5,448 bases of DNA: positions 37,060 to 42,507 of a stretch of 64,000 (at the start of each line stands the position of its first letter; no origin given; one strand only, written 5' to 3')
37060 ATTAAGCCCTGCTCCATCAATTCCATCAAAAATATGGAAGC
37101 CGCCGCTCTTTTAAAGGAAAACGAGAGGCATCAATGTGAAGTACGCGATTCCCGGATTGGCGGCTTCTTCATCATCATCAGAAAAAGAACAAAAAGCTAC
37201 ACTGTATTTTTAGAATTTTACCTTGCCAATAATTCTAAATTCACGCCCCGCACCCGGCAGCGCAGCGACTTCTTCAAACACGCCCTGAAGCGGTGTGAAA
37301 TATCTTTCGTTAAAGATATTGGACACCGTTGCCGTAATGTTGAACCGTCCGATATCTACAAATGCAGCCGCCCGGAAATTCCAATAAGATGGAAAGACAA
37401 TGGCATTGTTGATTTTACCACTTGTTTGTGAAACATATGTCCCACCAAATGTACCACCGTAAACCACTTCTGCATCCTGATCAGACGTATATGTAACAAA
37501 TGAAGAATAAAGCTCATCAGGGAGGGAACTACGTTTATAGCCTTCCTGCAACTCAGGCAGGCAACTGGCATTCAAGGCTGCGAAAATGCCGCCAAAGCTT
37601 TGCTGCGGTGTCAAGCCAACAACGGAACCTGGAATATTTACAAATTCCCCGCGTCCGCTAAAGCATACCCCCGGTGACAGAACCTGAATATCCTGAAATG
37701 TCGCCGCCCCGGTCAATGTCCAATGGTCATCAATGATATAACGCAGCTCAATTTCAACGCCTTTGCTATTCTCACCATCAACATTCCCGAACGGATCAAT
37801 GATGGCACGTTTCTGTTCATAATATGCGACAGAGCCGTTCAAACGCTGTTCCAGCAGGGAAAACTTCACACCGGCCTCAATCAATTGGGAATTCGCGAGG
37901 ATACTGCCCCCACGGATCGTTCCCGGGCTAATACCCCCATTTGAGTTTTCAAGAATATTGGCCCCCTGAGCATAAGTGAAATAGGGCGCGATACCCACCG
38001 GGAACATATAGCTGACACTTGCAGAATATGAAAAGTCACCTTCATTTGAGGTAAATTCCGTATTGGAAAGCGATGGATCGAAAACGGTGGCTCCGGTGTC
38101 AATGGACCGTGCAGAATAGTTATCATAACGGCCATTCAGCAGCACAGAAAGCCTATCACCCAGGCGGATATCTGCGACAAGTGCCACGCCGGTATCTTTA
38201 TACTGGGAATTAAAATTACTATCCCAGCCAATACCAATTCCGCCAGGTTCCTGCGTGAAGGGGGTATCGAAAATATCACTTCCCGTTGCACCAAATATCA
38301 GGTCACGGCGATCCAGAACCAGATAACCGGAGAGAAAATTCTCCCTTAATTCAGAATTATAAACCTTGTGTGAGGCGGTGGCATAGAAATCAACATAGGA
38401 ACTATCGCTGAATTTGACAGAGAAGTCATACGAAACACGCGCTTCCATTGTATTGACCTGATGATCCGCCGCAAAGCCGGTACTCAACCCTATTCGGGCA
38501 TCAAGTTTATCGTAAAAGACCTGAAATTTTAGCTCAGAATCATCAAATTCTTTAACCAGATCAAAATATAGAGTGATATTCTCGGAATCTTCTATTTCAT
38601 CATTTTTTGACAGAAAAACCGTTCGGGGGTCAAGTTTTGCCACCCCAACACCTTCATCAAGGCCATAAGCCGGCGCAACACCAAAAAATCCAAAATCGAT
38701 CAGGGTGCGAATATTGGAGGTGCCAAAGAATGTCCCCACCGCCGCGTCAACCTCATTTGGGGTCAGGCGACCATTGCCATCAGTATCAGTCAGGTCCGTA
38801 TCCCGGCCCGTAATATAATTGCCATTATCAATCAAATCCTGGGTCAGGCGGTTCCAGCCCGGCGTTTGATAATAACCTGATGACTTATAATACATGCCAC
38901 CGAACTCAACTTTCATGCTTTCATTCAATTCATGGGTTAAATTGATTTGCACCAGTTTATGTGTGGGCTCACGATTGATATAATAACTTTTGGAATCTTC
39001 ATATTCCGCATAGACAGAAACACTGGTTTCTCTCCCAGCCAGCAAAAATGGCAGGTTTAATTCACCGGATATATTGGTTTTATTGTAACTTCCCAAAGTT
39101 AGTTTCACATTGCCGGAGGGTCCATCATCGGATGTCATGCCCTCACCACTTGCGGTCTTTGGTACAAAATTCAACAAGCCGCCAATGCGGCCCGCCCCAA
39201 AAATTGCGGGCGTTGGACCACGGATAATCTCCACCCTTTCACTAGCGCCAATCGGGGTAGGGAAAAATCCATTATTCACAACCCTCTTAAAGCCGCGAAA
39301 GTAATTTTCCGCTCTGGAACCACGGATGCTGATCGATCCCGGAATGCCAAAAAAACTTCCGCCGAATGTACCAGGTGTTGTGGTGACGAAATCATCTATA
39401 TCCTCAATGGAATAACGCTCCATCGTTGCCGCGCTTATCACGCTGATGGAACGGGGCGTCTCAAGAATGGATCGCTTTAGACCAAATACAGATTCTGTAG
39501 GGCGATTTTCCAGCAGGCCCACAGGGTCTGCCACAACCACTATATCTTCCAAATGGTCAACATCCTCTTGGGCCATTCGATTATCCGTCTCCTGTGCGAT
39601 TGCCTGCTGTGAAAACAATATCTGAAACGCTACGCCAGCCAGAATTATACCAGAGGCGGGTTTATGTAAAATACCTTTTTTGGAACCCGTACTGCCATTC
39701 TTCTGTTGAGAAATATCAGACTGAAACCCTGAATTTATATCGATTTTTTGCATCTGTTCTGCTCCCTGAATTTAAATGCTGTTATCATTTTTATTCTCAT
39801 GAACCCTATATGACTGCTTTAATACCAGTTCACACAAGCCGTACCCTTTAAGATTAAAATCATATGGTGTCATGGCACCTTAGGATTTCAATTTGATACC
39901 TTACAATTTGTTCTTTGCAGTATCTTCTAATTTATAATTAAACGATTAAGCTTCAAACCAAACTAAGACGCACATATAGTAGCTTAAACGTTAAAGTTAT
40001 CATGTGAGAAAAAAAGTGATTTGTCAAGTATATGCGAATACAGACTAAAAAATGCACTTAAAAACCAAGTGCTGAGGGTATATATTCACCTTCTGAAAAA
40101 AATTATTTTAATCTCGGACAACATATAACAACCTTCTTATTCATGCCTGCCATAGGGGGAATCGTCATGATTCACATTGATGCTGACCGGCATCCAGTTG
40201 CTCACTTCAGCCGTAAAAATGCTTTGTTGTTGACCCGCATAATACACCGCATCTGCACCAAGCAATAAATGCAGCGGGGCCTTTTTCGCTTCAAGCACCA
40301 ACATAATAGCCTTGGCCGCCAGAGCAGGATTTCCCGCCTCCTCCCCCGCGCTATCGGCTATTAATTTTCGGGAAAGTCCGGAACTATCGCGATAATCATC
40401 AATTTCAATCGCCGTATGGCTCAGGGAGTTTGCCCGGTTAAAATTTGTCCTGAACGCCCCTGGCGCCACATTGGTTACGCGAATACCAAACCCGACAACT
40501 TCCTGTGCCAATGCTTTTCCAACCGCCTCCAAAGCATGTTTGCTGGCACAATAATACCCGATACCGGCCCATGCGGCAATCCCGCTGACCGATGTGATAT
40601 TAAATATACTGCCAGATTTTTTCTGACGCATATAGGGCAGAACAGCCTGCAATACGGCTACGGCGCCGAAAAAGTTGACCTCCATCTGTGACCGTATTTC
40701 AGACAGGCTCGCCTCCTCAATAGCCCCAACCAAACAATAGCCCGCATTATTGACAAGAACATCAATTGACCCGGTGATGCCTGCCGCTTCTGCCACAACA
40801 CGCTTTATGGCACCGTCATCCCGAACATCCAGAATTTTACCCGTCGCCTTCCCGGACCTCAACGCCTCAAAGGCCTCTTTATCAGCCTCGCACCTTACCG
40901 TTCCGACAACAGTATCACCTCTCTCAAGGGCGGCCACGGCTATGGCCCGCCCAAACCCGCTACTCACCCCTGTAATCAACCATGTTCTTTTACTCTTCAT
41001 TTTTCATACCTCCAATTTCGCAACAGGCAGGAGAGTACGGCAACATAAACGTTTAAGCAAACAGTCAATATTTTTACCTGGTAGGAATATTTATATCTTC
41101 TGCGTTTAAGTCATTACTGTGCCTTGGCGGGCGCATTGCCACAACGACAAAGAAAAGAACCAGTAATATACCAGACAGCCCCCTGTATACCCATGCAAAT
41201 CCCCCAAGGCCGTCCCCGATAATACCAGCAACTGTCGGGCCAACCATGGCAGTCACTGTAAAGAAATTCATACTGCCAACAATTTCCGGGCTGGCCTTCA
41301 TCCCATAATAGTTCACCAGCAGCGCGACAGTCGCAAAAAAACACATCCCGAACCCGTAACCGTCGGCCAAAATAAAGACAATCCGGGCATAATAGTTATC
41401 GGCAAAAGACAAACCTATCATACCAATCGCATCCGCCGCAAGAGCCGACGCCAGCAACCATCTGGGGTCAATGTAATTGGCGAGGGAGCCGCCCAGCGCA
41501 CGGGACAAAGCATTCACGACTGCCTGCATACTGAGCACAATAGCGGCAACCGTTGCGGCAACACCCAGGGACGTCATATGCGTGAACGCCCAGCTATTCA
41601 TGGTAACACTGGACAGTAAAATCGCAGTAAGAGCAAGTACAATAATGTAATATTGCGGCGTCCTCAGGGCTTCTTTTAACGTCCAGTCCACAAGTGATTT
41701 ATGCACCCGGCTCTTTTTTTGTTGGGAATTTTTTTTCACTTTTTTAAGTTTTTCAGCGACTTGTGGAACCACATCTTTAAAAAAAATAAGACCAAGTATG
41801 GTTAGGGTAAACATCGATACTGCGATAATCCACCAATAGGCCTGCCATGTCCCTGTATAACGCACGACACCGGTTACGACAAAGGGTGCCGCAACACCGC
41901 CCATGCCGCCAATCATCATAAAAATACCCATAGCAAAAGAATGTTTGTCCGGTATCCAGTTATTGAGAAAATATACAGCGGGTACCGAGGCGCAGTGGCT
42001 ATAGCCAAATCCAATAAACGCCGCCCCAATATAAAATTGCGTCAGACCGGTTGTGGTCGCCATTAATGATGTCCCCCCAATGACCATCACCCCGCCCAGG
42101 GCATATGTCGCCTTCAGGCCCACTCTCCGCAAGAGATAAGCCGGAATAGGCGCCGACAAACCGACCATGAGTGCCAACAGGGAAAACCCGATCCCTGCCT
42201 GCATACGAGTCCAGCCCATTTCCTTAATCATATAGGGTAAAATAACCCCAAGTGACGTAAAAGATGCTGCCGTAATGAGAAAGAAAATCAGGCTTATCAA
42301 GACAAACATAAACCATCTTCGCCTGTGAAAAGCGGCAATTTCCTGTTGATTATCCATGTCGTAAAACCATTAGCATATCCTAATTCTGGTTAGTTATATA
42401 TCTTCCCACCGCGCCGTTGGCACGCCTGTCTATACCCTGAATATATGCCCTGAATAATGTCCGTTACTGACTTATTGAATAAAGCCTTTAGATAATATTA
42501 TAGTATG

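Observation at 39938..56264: Recurrent palindrome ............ in at least six promoter regions: candidate LacI-type operator linking a TonB-dependent receptor, ribokinase and ring-oxygenase genes in one regulon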

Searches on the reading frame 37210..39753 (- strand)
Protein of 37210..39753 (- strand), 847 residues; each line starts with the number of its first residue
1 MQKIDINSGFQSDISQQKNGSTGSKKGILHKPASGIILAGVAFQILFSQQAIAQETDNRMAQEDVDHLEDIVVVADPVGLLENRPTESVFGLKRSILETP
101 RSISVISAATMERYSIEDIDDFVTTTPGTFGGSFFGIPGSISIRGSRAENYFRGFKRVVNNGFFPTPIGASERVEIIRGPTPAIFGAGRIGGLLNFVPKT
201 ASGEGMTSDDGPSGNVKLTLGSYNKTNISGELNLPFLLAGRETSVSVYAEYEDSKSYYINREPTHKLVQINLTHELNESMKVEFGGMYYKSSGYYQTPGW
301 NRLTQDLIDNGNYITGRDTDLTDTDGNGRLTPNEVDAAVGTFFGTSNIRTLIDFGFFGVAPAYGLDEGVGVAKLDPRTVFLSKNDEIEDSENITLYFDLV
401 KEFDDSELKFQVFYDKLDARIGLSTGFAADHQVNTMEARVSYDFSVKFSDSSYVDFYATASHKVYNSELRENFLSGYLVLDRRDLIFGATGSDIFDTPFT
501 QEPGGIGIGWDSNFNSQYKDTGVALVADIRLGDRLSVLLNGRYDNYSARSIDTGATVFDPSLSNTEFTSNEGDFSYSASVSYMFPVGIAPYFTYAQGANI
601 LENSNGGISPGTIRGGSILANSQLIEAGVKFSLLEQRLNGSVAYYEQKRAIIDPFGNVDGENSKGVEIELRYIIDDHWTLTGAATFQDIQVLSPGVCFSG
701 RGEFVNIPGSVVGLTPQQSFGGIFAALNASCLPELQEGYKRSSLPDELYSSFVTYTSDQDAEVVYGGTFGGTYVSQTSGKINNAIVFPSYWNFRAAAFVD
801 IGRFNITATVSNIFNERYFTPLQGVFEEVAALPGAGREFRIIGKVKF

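Call 8: search_protein_families(library=pfam, proteins=[window:37210-39753:-])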
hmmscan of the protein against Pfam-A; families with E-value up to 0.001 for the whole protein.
window:37210-39753:- (847 aa): 2 families
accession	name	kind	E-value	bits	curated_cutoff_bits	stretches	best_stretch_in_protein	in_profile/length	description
PF00593.30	TonB_dep_Rec_b-barrel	-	2.9e-17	64.1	27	1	363-813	28-436/436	TonB dependent receptor-like, beta-barrel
PF07715.20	Plug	-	5.2e-13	49.9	23.9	1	97-192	3-106/107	TonB-dependent Receptor Plug Domain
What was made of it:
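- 37210..39753 (-): TonB-dependent receptor gene, 847 aa. Pfam finds Plug and TonB_dep_Rec_b-barrel domains (call 8).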

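Call 26: search_protein_families(library=ncbifam, proteins=[window:37210-39753:-], max_evalue=0.00001)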
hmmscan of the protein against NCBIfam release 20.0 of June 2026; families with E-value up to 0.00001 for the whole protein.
window:37210-39753:- (847 aa): 14 families
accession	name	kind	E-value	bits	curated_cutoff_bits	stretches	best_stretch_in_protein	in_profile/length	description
TIGR01783.1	TonB-siderophor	subfamily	1.2e-31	110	223.5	3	98-297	1-199/649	TonB-dependent siderophore receptor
NF010651.0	PRK14050.1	equivalog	1.1e-17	63.5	884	2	519-692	450-615/730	TonB-dependent siderophore receptor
NF007465.0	PRK10044.1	equivalog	1.3e-17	63.3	803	2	517-690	440-606/726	ferrichrome porin FhuA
NF010650.0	PRK14049.1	equivalog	8.1e-14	50.7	904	1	32-202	10-191/729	ferrioxamine B receptor precursor protein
NF049960.1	siderphRecptFauA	equivalog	2.8e-12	45.9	900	1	44-292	15-266/727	TonB-dependent alcaligin siderophore receptor FauA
TIGR01785.1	TonB-hemin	subfamily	4.7e-12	45.2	316.85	1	96-226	15-155/677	TonB-dependent heme/hemoglobin receptor family protein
NF047944.1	FoxamRcptFoxA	equivalog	5e-11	41.6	1300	1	512-690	406-576/697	ferrioxamine B receptor FoxA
TIGR01786.1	TonB-hemlactrns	subfamily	1.8e-10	39.9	323.75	0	422-597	332-461/719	TonB-dependent hemoglobin/transferrin/lactoferrin family receptor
NF010010.0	PRK13483.1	equivalog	1.3e-09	36.7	927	1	91-202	42-166/660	ligand-gated channel protein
NF010038.0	PRK13513.1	equivalog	1.7e-09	36.8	942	0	90-204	43-170/659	ligand-gated channel protein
NF007447.0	PRK10003.1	equivalog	4.4e-09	35.2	666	0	98-303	78-279/727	ferric-rhodotorulic acid/ferric-coprogen receptor FhuE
NF007478.2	PRK10064.1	equivalog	3.3e-07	29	745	0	94-200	42-159/663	catecholate siderophore receptor CirA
NF010011.0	PRK13484.1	equivalog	5.1e-07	28.3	1197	0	96-202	44-162/682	IreA family TonB-dependent siderophore receptor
NF050067.1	TonBEntbctnRecCfrA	equivalog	6.1e-06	24.8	1200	0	153-204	114-163/698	TonB-dependent ferric enterobactin receptor CfrA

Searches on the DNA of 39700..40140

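Call 63: search_rna_families(source=window, start=39700, end=40140, threshold=evalue, max_evalue=1)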
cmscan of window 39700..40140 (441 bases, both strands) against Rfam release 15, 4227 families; matches with E-value up to 1: 2.
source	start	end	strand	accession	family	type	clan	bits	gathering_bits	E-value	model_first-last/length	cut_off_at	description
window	40059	40120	+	RF02281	TtnuCD4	Gene; snRNA; snoRNA; CD-box;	-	21.7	60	0.13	1-60/60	no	Tetrahymena snoRNA TtnuCD4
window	39997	40109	+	RF01593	plasmodium_snoR16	Gene; snRNA; snoRNA; CD-box;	-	21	70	0.7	1-126/126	no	small nucleolar RNA snoR16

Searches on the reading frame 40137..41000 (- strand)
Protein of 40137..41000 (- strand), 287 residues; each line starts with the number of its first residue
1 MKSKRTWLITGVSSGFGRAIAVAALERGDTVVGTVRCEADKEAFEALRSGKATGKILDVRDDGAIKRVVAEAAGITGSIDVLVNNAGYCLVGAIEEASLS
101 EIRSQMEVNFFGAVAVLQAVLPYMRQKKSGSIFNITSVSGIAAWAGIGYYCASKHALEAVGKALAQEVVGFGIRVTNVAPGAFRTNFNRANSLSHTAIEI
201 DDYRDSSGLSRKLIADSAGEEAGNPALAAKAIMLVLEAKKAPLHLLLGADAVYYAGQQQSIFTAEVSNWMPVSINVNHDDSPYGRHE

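Call 8: search_protein_families(library=pfam, proteins=[window:40137-41000:-])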
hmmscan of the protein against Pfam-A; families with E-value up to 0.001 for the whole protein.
window:40137-41000:- (287 aa): 3 families
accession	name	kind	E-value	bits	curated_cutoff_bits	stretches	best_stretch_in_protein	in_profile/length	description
PF00106.31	adh_short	-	1.9e-44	152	26.6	1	7-190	3-189/195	short chain dehydrogenase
PF13561.12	adh_short_C2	-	2.1e-37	129.4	27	1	11-192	1-185/236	Enoyl-(Acyl carrier protein) reductase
PF08659.16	KR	-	3.7e-05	24.1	22.6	1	6-165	2-164/180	KR domain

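Call 26: search_protein_families(library=ncbifam, proteins=[window:40137-41000:-], max_evalue=0.00001)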
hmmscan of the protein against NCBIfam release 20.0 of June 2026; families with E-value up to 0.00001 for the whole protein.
window:40137-41000:- (287 aa): 213 families (the best 25 are shown)
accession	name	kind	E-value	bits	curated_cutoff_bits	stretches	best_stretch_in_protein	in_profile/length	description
NF004824.0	PRK06180.1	subfamily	1.3e-97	326.4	298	1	2-278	2-277/279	oxidoreductase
NF006114.0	PRK08263.1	subfamily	2.5e-75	253.3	290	1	3-278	2-273/280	short chain dehydrogenase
NF005065.0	PRK06482.1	equivalog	1.4e-59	201.8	291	1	4-252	2-248/276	SDR family oxidoreductase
NF049977.1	KDhSphingRedKdsR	equivalog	9.2e-55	185.9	400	1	4-271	3-255/267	3-ketodihydrosphingosine reductase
NF004823.0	PRK06179.1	subfamily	9.7e-55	185.9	310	1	1-240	2-233/271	oxidoreductase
NF005372.1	PRK06914.1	subfamily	1.3e-51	175.5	320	1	4-250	2-253/279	SDR family oxidoreductase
NF004826.0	PRK06182.1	subfamily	9e-50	169.5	305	1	2-251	2-250/274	oxidoreductase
NF004284.0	PRK05693.1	equivalog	8.8e-41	140.3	326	1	6-215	3-207/274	SDR family oxidoreductase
NF006776.0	PRK09291.1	equivalog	2.5e-39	135.4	265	1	4-190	2-185/257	SDR family oxidoreductase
NF005559.1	PRK07231.1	subfamily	2.7e-38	131.9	215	1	4-196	4-199/249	glucose 1-dehydrogenase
NF005878.0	PRK07825.1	subfamily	3.1e-36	125.1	287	1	6-187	11-191/278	short chain dehydrogenase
NF004649.0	PRK05993.1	equivalog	4.6e-36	124.5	387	1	1-201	1-198/277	SDR family oxidoreductase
NF009466.0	PRK12826.1-2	subfamily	5.9e-36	124.2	222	1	4-191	3-195/248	3-oxoacyl-ACP reductase FabG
NF005672.0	PRK07454.1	equivalog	2.8e-35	121.6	234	1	2-192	4-197/241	SDR family oxidoreductase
NF006123.0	PRK08267.1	equivalog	1e-33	116.7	261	1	5-191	3-191/261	SDR family oxidoreductase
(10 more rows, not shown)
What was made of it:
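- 40137..41000 (-): SDR oxidoreductase gene. Pfam adh_short (call 8); NCBIfam subfamily NF004824 (call 26).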

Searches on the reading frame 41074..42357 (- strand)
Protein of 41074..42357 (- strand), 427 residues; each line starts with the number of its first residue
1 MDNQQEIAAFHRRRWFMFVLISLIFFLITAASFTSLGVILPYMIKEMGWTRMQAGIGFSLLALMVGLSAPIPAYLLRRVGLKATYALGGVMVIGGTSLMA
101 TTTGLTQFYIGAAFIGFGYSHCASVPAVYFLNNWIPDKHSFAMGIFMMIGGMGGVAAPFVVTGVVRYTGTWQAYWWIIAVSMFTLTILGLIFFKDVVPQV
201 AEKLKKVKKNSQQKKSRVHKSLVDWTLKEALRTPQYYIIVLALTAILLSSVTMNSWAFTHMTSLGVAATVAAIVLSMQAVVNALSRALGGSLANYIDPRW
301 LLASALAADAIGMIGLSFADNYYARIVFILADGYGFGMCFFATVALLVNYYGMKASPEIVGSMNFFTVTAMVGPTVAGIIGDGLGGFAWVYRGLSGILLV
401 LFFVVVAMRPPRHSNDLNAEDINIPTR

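Call 8: search_protein_families(library=pfam, proteins=[window:41074-42357:-])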
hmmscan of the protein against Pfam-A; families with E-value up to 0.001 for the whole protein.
window:41074-42357:- (427 aa): 1 family
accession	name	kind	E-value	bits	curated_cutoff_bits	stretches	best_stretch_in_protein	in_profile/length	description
PF07690.21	MFS_1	-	1.7e-40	139.5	33.4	2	24-366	3-338/347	Major Facilitator Superfamily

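Call 66: search_protein_families(library=ncbifam, proteins=[window:41074-42309:-], max_evalue=1e-10)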
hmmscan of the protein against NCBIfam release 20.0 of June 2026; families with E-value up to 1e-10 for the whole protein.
window:41074-42309:- (411 aa): 6 families
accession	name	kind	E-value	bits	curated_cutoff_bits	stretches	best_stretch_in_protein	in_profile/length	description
NF049980.1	SfMCT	equivalog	9.5e-30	103.5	320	1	3-375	4-372/378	L-lactate MFS transporter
TIGR00890.1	2A0111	subfamily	2.4e-23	82.7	374.85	1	1-389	3-371/377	oxalate/formate antiport family MFS transporter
TIGR04259.1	oxa_formateAnti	equivalog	2.3e-16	59.7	335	1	20-376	22-375/405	oxalate/formate MFS antiporter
TIGR00893.1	2A0114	subfamily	1.3e-15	57.2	395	1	24-385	17-391/399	D-galactonate transporter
NF038246.1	bile_salt_MFS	equivalog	1.2e-14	54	400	1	24-375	29-388/408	conjugated bile salt MFS transporter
TIGR00881.1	2A0104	subfamily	1.5e-12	47.2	407.75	0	20-258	14-257/379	phosphoglycerate transporter protein PgtP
